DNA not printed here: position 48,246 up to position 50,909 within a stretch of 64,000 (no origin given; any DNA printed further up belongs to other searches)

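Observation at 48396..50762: Zinc-type substrate-binding protein with a ~380-aa propeller-like module nested inside its His-rich loop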

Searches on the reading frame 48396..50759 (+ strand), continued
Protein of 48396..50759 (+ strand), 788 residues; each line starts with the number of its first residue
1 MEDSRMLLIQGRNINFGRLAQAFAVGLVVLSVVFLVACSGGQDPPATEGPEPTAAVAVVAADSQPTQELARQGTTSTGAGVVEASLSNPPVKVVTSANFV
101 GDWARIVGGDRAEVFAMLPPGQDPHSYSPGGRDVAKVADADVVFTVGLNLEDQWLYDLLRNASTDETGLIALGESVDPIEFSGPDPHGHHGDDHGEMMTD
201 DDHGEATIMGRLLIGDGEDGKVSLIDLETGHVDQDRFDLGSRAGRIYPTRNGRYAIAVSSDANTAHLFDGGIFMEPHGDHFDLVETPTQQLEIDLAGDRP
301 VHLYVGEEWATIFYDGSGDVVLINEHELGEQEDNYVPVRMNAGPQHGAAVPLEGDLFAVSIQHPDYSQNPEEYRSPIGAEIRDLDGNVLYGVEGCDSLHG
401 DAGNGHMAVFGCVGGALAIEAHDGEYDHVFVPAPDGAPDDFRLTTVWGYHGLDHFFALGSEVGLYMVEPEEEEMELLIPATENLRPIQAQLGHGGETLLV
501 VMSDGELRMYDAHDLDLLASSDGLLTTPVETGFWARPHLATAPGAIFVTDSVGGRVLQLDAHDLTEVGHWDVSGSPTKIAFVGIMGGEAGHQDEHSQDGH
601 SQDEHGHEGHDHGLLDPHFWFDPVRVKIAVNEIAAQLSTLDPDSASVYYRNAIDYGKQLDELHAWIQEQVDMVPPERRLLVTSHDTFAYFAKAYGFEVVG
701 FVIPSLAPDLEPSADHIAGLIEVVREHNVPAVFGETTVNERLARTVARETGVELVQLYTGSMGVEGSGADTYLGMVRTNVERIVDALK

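Call 16: find_related_loci(query=window:48396-50759:+, collection=genome_contigs, flank=10000)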
Query window:48396-50759:+ (788 aa) in genome_contigs; peptide patterns used: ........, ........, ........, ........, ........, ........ (x = any residue, [..] = any of these).
599 stretches matched a pattern (row limit reached: there are more); 545 encode a relative of the query (tblastn E <= 1e-3); the best 80 are kept; 80 distinct loci.
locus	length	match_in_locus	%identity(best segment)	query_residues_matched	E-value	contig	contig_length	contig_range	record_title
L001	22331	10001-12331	78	6-788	0e+0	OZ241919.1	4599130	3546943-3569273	MAG: Dehalococcoidia bacterium isolate 6c1ee286-a86d-453a-9dbe-4da6ae1069d1 genome assembly, chromosome: 1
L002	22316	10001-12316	77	6-788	0e+0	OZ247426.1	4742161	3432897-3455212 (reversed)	MAG: Dehalococcoidia bacterium isolate a97bc163-3bbb-412f-9a64-4bc878210a30 genome assembly, chromosome: 1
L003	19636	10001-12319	77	5-788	0e+0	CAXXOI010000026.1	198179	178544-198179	MAG: Dehalococcoidia bacterium isolate b6fed81c-00b7-4ce5-8a6f-f33d937d4780 genome assembly, contig: contig_26, whole ge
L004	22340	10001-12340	76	6-788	0e+0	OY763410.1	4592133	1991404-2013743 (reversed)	MAG: Dehalococcoidia bacterium isolate 8eeee495-67cd-41f6-86a6-ff8f0dc0d692 genome assembly, chromosome: 1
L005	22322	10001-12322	73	6-788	0e+0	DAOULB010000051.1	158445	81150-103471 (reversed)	MAG TPA_asm: Dehalococcoidia bacterium isolate S8_378 391335, whole genome shotgun sequence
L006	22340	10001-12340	75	6-788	0e+0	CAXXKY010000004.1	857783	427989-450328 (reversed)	MAG: Dehalococcoidia bacterium isolate 886e3671-e943-42bd-87f0-332393e915f0 genome assembly, contig: contig_4, whole gen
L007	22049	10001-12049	74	89-788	0e+0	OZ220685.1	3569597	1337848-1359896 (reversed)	MAG: Dehalococcoidia bacterium isolate 2a27cef4-6af2-4f96-82a3-29fad4755a7e genome assembly, chromosome: 1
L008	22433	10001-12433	65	5-788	0e+0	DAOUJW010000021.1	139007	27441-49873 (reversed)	MAG TPA_asm: Dehalococcoidia bacterium isolate S34_281 k113_1533864, whole genome shotgun sequence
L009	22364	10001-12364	67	6-788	0e+0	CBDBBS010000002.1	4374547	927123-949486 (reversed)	MAG: Dehalococcoidia bacterium isolate ddb4ac3d-8f21-48f8-a382-dd94587b0ab6 genome assembly, contig: contig_2, whole gen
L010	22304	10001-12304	67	8-788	0e+0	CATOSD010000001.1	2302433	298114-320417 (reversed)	MAG: uncultured Dehalococcoidia bacterium isolate 4f5989e1-1bb7-4cc9-858f-0bb28372e22c genome assembly, contig: contig_1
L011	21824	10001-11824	81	170-788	0e+0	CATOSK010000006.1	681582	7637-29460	MAG: uncultured Dehalococcoidia bacterium isolate 8b0b6f7a-36e1-4cb0-bede-a28c8a76f2f9 genome assembly, contig: contig_6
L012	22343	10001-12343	68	6-788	0e+0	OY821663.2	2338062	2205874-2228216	MAG: Dehalococcoidia bacterium isolate 04ec0ed8-798b-4585-a8de-e3c995a4e665 genome assembly, chromosome: 1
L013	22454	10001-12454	62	4-788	0e+0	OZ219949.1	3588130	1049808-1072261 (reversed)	MAG: Dehalococcoidia bacterium isolate 99137651-b1e7-4859-9a90-ab3a7f48d20f genome assembly, chromosome: 5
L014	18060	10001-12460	64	5-788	0e+0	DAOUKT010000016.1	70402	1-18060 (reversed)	MAG TPA_asm: Dehalococcoidia bacterium isolate S7_359 k113_1922052, whole genome shotgun sequence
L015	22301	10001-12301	67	6-788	0e+0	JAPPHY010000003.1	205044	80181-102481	MAG: Chloroflexota bacterium isolate RHO1_bin_9 NODE_103_length_205044_cov_10.918674, whole genome shotgun sequence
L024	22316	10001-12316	77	6-788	0e+0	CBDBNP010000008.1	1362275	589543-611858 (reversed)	MAG: Dehalococcoidia bacterium isolate af979d49-7d3b-4688-8ea5-a167a3c9a9f9 genome assembly, contig: contig_8, whole gen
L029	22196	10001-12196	59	51-788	0e+0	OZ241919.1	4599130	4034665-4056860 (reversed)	MAG: Dehalococcoidia bacterium isolate 6c1ee286-a86d-453a-9dbe-4da6ae1069d1 genome assembly, chromosome: 1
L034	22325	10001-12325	55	12-786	0e+0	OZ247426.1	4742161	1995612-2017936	MAG: Dehalococcoidia bacterium isolate a97bc163-3bbb-412f-9a64-4bc878210a30 genome assembly, chromosome: 1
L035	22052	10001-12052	61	91-787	0e+0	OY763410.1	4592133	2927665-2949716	MAG: Dehalococcoidia bacterium isolate 8eeee495-67cd-41f6-86a6-ff8f0dc0d692 genome assembly, chromosome: 1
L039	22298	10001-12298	55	17-786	0e+0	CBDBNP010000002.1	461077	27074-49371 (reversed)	MAG: Dehalococcoidia bacterium isolate af979d49-7d3b-4688-8ea5-a167a3c9a9f9 genome assembly, contig: contig_2, whole gen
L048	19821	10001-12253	59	15-788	0e+0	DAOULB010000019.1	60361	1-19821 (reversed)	MAG TPA_asm: Dehalococcoidia bacterium isolate S8_378 121452, whole genome shotgun sequence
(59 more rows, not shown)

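Call 17: find_encoding_contigs(protein=P0001, flank=10000, max_places=3)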
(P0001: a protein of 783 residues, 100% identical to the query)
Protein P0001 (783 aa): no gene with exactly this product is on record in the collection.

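Call 18: find_encoding_contigs(protein=P0005, flank=10000, max_places=3)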
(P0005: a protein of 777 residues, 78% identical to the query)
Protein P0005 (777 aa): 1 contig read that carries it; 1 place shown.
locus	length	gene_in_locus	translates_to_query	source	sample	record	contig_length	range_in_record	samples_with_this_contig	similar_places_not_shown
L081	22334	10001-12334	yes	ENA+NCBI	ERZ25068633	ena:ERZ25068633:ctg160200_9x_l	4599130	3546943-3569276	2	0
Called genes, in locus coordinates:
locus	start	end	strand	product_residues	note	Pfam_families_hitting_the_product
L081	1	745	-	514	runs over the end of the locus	PF26549:Tricorn_N, PF07676:PD40, PF26549:Tricorn_N, PF07676:PD40 (weak), PF26550:Tricorn_2nd, PF26549:Tricorn_N, PF07676:PD40, PF26549:Tricorn_N, +6 more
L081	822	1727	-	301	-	PF01370:Epimerase, PF05368:NmrA, PF13460:NAD_binding_10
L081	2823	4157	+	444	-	PF07690:MFS_1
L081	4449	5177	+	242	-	PF01738:DLH, PF00326:Peptidase_S9 (faint), PF08840:BAAT_C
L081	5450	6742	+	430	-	PF05977:MFS_3, PF07690:MFS_1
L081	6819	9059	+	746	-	PF01315:Ald_Xan_dh_C, PF02738:MoCoBD_1, PF20256:MoCoBD_2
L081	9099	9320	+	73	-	PF16277:DUF4926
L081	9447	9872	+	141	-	PF01475:FUR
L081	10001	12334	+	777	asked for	PF01297:ZnuA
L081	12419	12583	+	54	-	PF13555:AAA_29 (faint), PF00005:ABC_tran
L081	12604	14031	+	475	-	PF02492:cobW, PF07683:CobW_C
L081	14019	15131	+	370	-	PF13570:Beta-prop_ACSF4, PF24807:WD40_CDC20-Fz, PF25174:Beta-prop_THOC3, PF23381:Beta-prop_IFT122_1st, PF23414:Beta-prop_EML_2, PF24814:WD40_Prp19, PF24817:WD40_WDHD1_1st, PF25173:Beta-prop_WDR3_1st, +35 more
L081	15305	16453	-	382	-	PF03841:SelA (weak), PF00266:Aminotran_5 (weak)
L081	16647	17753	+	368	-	PF03069:FmdA_AmdA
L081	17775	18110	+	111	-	PF01909:NTP_transf_2, PF18765:Polbeta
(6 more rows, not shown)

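Call 25: predict_structure(alignment_id=A1)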
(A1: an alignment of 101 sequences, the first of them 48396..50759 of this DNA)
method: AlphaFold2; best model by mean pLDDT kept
length: 788 residues; sequences in the alignment: 101
mean_pLDDT: 80.0   pTM: 0.54
mean pLDDT of the five models: 80.0, 78.8, 78.4, 78.0, 76.4
residues with pLDDT >= 90: 400; 70-90: 215; 50-70: 55; < 50: 118
segments of 3 or more residues with pLDDT < 50: 1-8, 38-85, 180-205, 587-615
pLDDT, mean of each block of 10 residues (from residue 1): 43 60 78 61 34 28 30 30 56 94 97 93 73 81 79 71 82 70 40 32 56 91 94 94 86 91 92 72 86 93 90 93 94 94 92 94 93 93 96 89 93 95 93 90 92 90 93 95 90 92 94 94 82 73 93 93 94 92 66 36 35 55 90 95 94 97 96 93 73 88 58 73 91 79 85 89 90 95 93
secondary structure, 60 per line:
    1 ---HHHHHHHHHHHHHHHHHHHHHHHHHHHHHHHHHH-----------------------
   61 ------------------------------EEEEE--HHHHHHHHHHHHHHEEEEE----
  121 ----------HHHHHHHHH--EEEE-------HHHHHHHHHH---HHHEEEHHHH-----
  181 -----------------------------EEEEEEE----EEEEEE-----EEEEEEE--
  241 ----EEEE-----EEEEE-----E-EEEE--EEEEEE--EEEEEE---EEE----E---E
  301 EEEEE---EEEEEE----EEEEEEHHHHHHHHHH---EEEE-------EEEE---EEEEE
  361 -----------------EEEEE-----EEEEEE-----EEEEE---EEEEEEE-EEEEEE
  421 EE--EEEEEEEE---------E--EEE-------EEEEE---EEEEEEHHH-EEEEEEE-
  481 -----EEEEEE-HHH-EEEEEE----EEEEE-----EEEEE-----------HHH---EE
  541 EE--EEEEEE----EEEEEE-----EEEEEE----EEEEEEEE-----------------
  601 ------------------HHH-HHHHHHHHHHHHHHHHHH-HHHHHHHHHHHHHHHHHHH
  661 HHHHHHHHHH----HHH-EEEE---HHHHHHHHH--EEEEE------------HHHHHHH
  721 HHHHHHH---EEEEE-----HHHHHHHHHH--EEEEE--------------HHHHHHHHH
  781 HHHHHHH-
elements in order (helices of 4 or more, strands of 3 or more residues): H4-37 E91-95 H98-111 E112-116 H131-139 E142-145 H153-162 E169-171 H172-175 E210-216 E221-226 E232-238 E245-248 E254-258 E266-269 E272-277 E280-285 E289-291 E300-305 E309-314 E319-324 H325-334 E338-341 E349-352 E356-360 E378-382 E388-393 E399-403 E407-413 E415-422 E425-432 E445-447 E455-459 E463-468 E473-479 E486-491 E497-502 E507-511 E517-521 E539-542 E545-550 E555-560 E566-571 E576-583 H623-640 H642-670 E679-682 H686-694 E697-701 H714-727 E731-735 H741-750 E753-757 H772-787

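Call 29: fold_search(model_id=the predicted structure, library=pdb)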
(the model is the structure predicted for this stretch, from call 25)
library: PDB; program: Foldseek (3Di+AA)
matches with E <= 10: 1933; with E <= 0.001: 1604
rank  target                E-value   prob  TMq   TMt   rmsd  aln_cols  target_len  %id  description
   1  6cmk_A                3.8e-28  1.00  0.42  0.84   3.3       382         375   25  Crystal structure of Citrobacter koseri AztD (released 2019-03-13)
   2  6n01_A                1.5e-27  1.00  0.42  0.86   3.0       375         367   24  Structure of apo AztD from Citrobacter koseri (released 2019-09-18)
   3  6n01_C                1.7e-27  1.00  0.41  0.85   2.8       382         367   24  Structure of apo AztD from Citrobacter koseri (released 2019-09-18)
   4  6cmk_B                1.9e-27  1.00  0.42  0.84   3.1       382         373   25  Crystal structure of Citrobacter koseri AztD (released 2019-03-13)
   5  6n01_B                1.7e-26  1.00  0.41  0.84   3.3       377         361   23  Structure of apo AztD from Citrobacter koseri (released 2019-09-18)
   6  6ck1_B                4.0e-26  1.00  0.42  0.85   2.9       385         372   26  Crystal structure of Paracoccus denitrificans AztD (released 2019-03-06)
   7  6ck1_A                4.7e-26  1.00  0.42  0.84   3.0       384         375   27  Crystal structure of Paracoccus denitrificans AztD (released 2019-03-06)
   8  6ck1_D                8.7e-26  1.00  0.41  0.84   3.0       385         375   27  Crystal structure of Paracoccus denitrificans AztD (released 2019-03-06)
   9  6ck1_C                1.0e-25  1.00  0.41  0.85   2.9       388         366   26  Crystal structure of Paracoccus denitrificans AztD (released 2019-03-06)
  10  7me1_A                2.1e-14  1.00  0.21  0.59   2.3       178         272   31  YfeA oligomer crystal 1, form 1 (released 2021-08-25)
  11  7me2_A                2.2e-14  1.00  0.21  0.57   2.2       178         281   31  YfeA oligomer crystal 2, form 2 (released 2021-08-25)
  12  1toa_A                5.3e-14  1.00  0.20  0.55   2.8       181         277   33  PERIPLASMIC ZINC BINDING PROTEIN TROA FROM TREPONEMA PALLIDUM (released 1999-07-05)
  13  5uxs                  6.0e-14  1.00  0.21  0.58   2.0       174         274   32  X ray structure of the periplasmic ligand binding protein YfeA from Yersinia pestis (released 2017-07-12)
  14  5uxu                  1.0e-13  1.00  0.21  0.58   2.2       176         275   32  YfeA from Yersinia pestis treated with EDTA during purification and crystallization (released 2017-07-12)
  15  5uy0                  1.6e-13  1.00  0.21  0.59   2.2       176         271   32  YfeA from M9 minimal media supplemented with iron - Zn wavelength (released 2017-07-12)
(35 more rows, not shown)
